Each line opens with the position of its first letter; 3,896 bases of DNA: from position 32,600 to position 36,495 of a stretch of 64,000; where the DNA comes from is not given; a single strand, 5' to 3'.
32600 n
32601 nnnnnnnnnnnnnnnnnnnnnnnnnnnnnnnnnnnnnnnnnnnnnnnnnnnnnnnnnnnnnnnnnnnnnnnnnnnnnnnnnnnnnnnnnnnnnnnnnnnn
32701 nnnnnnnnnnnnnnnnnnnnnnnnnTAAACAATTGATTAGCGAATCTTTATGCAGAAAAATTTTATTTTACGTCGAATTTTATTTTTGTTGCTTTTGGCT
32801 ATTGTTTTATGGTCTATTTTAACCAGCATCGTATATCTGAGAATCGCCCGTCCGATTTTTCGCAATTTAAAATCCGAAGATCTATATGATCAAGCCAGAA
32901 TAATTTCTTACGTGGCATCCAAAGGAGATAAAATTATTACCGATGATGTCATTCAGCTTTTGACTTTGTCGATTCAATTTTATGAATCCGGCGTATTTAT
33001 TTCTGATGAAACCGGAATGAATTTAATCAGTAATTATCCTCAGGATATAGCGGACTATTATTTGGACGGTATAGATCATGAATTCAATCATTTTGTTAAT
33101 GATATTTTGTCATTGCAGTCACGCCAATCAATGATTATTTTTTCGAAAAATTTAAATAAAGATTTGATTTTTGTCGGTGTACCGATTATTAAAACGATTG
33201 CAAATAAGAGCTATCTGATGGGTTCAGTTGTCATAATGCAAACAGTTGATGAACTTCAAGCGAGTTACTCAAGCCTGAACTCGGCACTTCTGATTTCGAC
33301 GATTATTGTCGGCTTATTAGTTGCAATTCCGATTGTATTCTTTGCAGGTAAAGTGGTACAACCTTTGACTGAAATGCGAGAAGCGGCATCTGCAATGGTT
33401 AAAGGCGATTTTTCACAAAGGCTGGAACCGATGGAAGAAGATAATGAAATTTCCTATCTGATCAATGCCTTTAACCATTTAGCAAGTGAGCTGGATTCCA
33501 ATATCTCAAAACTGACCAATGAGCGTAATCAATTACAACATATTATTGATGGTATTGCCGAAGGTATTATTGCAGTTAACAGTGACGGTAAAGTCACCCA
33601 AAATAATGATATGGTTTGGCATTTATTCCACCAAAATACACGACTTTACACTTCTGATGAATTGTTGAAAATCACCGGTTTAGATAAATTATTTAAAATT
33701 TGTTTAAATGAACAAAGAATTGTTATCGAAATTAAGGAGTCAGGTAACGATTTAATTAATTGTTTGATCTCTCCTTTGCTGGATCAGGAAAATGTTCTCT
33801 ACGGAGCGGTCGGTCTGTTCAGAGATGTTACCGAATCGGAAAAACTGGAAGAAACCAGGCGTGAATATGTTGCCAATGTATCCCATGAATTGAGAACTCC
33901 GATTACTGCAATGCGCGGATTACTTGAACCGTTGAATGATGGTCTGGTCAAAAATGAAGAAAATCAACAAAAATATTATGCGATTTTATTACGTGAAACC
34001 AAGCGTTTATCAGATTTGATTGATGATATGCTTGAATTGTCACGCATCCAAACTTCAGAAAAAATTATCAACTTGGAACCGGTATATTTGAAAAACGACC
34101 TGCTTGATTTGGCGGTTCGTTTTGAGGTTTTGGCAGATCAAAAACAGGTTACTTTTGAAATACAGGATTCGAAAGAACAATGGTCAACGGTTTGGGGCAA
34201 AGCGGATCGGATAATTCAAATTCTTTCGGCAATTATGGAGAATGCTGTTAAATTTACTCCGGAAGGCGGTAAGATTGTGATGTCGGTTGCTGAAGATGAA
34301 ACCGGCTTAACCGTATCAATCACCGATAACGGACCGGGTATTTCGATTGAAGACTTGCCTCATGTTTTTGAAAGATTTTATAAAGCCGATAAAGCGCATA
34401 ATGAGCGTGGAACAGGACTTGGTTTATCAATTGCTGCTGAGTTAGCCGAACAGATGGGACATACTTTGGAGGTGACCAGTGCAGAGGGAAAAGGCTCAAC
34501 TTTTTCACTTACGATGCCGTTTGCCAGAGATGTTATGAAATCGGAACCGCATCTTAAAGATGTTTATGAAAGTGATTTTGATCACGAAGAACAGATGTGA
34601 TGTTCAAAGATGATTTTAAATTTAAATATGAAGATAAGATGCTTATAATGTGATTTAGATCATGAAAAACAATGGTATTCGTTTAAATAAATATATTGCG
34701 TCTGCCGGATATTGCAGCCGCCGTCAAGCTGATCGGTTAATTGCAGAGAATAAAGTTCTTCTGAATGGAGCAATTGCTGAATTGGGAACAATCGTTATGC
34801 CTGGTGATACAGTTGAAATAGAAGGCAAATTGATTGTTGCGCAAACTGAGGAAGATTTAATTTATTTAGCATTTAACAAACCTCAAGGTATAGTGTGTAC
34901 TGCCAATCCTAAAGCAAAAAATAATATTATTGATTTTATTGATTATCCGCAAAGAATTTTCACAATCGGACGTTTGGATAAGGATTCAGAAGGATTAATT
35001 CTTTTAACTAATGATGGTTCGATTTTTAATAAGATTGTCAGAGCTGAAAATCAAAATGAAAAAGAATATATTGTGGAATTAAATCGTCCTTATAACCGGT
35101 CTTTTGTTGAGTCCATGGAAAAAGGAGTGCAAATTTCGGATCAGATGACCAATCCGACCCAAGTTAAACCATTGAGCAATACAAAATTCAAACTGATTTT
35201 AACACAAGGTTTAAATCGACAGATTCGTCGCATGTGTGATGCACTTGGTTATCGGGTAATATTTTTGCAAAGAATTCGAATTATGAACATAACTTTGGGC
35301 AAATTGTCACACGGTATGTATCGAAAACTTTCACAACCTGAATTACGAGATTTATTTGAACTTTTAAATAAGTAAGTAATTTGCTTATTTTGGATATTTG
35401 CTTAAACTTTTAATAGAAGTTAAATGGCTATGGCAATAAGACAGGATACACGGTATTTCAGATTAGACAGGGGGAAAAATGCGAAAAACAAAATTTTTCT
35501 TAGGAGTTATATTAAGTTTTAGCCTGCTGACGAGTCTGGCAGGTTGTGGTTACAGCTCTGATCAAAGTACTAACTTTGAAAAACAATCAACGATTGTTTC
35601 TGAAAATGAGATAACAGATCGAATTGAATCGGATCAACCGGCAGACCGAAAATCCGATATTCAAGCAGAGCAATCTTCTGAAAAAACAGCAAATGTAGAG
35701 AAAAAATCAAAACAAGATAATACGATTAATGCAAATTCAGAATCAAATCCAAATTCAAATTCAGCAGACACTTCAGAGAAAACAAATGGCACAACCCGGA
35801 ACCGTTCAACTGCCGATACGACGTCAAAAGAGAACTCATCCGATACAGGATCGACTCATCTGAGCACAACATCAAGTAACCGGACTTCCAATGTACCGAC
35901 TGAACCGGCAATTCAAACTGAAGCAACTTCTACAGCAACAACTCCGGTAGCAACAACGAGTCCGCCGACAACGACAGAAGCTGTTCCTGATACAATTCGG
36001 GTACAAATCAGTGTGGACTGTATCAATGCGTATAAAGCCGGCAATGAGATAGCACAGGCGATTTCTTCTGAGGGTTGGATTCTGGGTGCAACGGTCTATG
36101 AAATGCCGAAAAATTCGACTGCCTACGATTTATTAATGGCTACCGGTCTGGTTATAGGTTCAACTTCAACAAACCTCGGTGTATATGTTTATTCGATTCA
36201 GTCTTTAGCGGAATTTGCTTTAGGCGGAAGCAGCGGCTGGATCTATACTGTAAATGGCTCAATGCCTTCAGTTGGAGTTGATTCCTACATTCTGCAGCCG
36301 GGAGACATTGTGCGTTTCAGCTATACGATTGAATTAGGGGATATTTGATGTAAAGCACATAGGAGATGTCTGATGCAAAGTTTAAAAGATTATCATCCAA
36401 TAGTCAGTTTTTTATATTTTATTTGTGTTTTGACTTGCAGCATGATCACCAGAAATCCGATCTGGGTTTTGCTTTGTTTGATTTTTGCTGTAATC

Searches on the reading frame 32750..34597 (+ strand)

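Call 52: search_protein_families(library=pfam, proteins=[window:32750-34597:+], max_evalue=0.00001)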
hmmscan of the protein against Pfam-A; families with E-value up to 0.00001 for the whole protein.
window:32750-34597:+ (616 aa): 3 families
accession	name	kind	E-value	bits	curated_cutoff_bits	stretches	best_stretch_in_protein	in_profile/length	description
PF02518.31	HATPase_c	-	6.2e-30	104.3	26.4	1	483-592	1-110/111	Histidine kinase-, DNA gyrase B-, and HSP90-like ATPase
PF00512.31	HisKA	-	2.5e-19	69.5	26.9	1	370-435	2-65/66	His Kinase A (phospho-acceptor) domain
PF00672.30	HAMP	-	1e-09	39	25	1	197-248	1-51/53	HAMP domain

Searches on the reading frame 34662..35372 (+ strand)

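Call 52: search_protein_families(library=pfam, proteins=[window:34662-35372:+], max_evalue=0.00001)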
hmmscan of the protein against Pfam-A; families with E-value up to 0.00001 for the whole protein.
window:34662-35372:+ (237 aa): 2 families
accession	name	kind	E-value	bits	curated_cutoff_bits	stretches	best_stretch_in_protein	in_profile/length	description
PF00849.27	PseudoU_synth_2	-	5.2e-19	69.4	26.8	1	68-193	2-151/152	RNA pseudouridylate synthase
PF01479.30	S4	-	2.1e-10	40.6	22.8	1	7-51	2-48/48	S4 domain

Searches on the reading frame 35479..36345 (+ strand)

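Call 53: search_protein_families(library=pfam, proteins=[window:35479-36345:+], max_evalue=0.00001)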
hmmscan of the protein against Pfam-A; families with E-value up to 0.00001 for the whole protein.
window:35479-36345:+ (289 aa): 1 family
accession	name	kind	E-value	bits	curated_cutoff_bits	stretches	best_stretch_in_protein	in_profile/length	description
PF14478.12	DUF4430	-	5.9e-13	49.5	23.8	1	213-283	2-71/72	Domain of unknown function (DUF4430)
